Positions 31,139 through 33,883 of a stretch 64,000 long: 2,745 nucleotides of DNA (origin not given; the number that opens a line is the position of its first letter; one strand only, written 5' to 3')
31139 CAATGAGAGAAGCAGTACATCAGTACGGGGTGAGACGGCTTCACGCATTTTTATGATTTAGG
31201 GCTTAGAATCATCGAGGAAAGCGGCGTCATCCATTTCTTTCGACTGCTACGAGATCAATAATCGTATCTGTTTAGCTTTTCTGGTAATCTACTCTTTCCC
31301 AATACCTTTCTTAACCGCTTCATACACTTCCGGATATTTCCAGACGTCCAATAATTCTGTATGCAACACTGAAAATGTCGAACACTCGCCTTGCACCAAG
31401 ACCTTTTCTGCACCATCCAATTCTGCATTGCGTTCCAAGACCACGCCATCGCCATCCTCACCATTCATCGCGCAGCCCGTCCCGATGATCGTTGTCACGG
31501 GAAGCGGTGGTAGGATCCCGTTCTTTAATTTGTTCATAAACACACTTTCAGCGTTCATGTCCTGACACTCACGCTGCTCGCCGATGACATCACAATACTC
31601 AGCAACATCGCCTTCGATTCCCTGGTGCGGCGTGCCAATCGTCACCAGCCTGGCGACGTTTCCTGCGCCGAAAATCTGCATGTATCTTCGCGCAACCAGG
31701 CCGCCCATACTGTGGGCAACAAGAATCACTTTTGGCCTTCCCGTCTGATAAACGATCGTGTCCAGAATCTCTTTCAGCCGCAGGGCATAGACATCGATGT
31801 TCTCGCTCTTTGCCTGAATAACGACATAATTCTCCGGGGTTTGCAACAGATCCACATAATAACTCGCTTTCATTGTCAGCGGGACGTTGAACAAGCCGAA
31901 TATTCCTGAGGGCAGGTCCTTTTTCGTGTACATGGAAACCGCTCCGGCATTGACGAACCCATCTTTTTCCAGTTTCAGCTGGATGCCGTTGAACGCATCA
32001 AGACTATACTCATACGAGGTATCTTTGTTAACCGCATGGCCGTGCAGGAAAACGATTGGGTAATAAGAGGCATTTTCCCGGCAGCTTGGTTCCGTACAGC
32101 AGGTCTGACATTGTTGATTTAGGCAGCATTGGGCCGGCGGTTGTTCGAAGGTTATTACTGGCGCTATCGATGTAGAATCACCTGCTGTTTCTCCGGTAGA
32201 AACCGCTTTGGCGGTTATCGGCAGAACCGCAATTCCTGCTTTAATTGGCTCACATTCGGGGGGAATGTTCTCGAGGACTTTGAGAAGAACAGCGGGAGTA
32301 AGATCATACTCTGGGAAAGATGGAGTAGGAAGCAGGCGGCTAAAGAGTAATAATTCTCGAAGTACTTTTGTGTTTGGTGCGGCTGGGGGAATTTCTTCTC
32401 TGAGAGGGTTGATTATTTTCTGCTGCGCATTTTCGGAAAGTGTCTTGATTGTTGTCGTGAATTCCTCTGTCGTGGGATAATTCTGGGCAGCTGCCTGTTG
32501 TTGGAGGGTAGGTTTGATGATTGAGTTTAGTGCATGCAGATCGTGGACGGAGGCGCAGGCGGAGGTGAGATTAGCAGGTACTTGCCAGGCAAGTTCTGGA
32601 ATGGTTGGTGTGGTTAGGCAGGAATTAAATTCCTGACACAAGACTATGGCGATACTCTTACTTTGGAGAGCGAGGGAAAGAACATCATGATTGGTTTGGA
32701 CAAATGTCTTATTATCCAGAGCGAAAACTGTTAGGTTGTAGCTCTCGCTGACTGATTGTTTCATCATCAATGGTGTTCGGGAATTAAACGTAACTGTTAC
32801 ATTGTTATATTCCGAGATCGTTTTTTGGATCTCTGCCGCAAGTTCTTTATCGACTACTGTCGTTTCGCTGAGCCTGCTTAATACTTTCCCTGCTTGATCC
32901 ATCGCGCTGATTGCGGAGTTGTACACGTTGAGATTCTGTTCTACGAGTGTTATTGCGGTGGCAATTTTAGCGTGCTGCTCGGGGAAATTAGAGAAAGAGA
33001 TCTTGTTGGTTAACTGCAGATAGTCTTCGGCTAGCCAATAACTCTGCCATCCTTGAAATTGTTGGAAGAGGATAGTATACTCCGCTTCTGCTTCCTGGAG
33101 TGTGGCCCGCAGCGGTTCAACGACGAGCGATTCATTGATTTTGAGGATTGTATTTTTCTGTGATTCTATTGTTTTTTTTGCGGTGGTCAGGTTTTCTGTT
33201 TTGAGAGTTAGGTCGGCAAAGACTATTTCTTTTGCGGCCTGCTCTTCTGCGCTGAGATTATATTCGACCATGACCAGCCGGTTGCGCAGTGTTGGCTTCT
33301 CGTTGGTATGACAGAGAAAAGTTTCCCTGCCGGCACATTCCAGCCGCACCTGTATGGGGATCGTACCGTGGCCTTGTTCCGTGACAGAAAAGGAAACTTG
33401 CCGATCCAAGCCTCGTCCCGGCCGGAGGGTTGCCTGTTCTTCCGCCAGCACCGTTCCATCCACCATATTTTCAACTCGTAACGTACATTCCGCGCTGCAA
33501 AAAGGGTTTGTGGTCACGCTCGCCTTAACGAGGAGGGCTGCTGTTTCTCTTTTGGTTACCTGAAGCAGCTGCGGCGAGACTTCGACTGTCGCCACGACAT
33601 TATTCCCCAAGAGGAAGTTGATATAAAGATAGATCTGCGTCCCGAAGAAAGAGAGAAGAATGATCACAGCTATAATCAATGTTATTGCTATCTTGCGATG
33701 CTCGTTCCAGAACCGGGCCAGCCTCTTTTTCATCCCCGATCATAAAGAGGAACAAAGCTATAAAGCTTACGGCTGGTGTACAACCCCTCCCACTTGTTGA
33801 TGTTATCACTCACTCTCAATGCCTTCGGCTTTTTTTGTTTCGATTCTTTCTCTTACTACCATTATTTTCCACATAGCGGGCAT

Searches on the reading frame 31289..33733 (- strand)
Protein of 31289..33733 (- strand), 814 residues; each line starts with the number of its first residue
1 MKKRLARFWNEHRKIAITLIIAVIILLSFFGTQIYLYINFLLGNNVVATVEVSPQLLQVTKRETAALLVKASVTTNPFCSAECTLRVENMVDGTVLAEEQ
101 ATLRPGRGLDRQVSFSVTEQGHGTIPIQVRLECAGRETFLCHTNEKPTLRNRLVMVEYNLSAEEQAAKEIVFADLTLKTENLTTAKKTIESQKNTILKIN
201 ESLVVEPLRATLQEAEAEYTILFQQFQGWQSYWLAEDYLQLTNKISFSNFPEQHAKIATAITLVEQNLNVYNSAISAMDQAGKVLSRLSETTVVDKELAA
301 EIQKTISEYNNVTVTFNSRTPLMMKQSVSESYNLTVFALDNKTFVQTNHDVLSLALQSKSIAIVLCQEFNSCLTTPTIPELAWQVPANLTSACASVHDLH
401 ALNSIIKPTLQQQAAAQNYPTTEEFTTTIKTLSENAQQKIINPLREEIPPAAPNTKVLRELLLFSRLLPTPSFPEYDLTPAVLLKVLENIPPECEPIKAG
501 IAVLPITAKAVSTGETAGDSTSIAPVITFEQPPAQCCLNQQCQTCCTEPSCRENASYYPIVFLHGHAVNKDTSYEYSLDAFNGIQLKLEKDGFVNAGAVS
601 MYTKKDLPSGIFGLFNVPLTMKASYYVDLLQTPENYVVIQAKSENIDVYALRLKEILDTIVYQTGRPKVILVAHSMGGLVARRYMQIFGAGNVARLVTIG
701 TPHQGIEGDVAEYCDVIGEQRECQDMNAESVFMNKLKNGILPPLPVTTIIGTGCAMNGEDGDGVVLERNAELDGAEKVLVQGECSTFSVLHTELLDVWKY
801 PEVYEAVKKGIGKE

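Call 49: find_encoding_contigs(protein=window:31289-33733:-, flank=10000, max_places=4)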
Protein window:31289-33733:- (814 aa): 11 contigs read that carry it; 4 places shown.
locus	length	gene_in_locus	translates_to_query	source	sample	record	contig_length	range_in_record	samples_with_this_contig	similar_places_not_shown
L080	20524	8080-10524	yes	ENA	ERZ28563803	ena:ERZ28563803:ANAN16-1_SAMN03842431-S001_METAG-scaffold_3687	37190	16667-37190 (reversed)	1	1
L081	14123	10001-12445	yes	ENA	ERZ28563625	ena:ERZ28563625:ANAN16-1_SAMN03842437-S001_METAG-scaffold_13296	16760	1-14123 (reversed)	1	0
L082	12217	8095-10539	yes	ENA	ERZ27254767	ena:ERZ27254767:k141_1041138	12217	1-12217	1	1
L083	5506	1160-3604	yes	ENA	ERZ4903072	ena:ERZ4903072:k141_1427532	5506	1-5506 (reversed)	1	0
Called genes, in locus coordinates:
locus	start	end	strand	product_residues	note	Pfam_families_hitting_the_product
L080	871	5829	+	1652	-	PF17957:Big_7 (faint), PF19077:Big_13 (weak), PF13754:Big_3_4 (faint)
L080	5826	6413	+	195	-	-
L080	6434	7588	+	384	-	PF09084:NMT1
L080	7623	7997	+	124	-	-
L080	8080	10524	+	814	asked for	PF00561:Abhydrolase_1 (weak), PF02089:Palm_thioest (weak), PF06028:DUF915 (weak), PF07819:PGAP1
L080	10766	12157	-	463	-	PF01406:tRNA-synt_1e, PF09334:tRNA-synt_1g (faint), PF23493:CysS_C (faint)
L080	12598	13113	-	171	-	-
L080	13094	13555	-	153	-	PF02308:MgtC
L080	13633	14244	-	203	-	PF01171:ATP_bind_3 (weak), PF02568:ThiI, PF06508:QueC (weak)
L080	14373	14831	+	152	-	PF00583:Acetyltransf_1, PF13673:Acetyltransf_10 (weak), PF13508:Acetyltransf_7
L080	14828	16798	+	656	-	PF01841:Transglut_core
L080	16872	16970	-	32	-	-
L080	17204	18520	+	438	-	PF13191:AAA_16 (faint), PF16450:Prot_ATP_ID_OB_C, PF00004:AAA, PF07728:AAA_5 (faint), PF17862:AAA_lid_3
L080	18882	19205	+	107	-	PF00313:CSD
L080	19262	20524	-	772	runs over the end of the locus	-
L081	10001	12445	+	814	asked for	PF00561:Abhydrolase_1 (weak), PF02089:Palm_thioest (weak), PF06028:DUF915 (weak), PF07819:PGAP1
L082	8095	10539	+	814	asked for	PF00561:Abhydrolase_1 (weak), PF02089:Palm_thioest (weak), PF06028:DUF915 (weak), PF07819:PGAP1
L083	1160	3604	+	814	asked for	PF00561:Abhydrolase_1 (weak), PF02089:Palm_thioest (weak), PF06028:DUF915 (weak), PF07819:PGAP1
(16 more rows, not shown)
